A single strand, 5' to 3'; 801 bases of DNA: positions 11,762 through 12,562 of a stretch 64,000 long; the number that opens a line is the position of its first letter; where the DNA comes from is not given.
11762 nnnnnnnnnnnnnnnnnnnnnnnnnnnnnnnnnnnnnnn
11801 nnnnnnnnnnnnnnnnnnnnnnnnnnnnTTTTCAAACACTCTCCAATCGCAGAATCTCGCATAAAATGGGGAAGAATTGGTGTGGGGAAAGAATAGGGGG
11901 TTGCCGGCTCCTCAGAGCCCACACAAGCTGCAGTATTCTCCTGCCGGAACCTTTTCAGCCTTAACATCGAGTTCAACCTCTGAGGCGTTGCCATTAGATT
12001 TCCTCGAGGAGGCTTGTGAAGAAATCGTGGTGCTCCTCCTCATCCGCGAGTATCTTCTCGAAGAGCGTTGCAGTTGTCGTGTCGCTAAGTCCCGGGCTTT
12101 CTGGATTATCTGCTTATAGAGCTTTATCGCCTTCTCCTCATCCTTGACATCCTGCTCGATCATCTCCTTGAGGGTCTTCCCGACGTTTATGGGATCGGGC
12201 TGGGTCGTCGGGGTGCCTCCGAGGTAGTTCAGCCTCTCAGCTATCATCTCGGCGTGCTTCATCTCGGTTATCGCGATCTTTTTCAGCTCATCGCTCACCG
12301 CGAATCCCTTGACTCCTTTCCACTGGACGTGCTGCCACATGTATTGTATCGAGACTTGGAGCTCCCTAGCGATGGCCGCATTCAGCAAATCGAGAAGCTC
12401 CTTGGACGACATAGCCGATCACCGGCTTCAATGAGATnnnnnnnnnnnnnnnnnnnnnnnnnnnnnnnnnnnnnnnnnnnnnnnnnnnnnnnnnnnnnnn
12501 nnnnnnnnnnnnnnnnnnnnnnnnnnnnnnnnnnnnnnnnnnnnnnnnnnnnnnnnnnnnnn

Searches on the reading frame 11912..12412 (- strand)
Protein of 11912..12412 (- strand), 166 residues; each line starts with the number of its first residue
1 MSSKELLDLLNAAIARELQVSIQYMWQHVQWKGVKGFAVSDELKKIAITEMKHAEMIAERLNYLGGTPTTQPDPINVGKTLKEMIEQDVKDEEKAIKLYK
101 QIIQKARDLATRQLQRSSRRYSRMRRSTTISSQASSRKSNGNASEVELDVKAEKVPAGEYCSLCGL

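Call 52: find_encoding_contigs(protein=window:11912-12412:-, flank=10000, max_places=6)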
Protein window:11912-12412:- (166 aa): 10 contigs read that carry it; 6 places shown.
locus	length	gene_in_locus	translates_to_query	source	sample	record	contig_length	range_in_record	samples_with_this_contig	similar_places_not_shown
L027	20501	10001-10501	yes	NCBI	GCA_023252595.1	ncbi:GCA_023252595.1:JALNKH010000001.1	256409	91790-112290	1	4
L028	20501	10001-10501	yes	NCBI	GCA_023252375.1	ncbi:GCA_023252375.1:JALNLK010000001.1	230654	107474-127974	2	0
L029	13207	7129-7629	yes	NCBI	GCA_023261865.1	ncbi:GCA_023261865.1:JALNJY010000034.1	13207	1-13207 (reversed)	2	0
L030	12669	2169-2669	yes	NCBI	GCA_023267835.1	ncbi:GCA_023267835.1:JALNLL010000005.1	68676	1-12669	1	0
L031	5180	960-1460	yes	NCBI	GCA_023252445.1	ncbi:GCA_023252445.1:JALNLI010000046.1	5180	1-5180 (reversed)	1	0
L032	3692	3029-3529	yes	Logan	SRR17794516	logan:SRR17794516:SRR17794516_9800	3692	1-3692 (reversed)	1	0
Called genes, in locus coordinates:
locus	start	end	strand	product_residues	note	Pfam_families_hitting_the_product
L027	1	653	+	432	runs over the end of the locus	PF00374:NiFeSe_Hases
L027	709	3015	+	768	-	PF00708:Acylphosphatase, PF07503:zf-HYPF, PF01300:Sua5_yciO_yrdC, PF17788:HypF_C, PF22521:HypF_C_2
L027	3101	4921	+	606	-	PF13522:GATase_6, PF13537:GATase_7, PF01380:SIS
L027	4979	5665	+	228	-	PF01269:Fibrillarin, PF01135:PCMT, PF08704:GCD14 (weak)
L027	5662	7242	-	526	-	PF00070:Pyr_redox (faint), PF14691:Fer4_20, PF01262:AlaDh_PNT_C (faint), PF07992:Pyr_redox_2, PF01266:DAO (weak), PF01593:Amino_oxidase (faint), PF13450:NAD_binding_8, PF13738:Pyr_redox_3, +1 more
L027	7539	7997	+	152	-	PF00237:Ribosomal_L22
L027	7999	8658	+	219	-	PF07650:KH_2, PF00189:Ribosomal_S3_C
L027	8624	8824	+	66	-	PF00831:Ribosomal_L29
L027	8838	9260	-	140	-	PF01047:MarR (weak), PF13404:HTH_AsnC-type, PF13412:HTH_24, PF25212:HVO_A0114 (weak), PF08279:HTH_11, PF12802:MarR_2 (faint), PF13518:HTH_28 (faint), PF01037:AsnC_trans_reg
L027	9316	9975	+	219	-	PF00578:AhpC-TSA, PF08534:Redoxin, PF10417:1-cysPrx_C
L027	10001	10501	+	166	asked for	PF00210:Ferritin, PF12902:Ferritin-like (faint)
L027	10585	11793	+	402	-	PF00753:Lactamase_B, PF19583:ODP, PF00258:Flavodoxin_1 (weak)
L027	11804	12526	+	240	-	PF17746:SfsA_N, PF03749:SfsA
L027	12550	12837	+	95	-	PF01868:RNase_P-MRP_p29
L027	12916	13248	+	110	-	PF00366:Ribosomal_S17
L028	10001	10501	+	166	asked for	PF00210:Ferritin, PF12902:Ferritin-like (faint)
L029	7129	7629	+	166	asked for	PF00210:Ferritin, PF12902:Ferritin-like (faint)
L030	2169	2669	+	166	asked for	PF00210:Ferritin, PF12902:Ferritin-like (faint)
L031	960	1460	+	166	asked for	PF00210:Ferritin, PF12902:Ferritin-like (faint)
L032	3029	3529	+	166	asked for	PF00210:Ferritin, PF12902:Ferritin-like (faint)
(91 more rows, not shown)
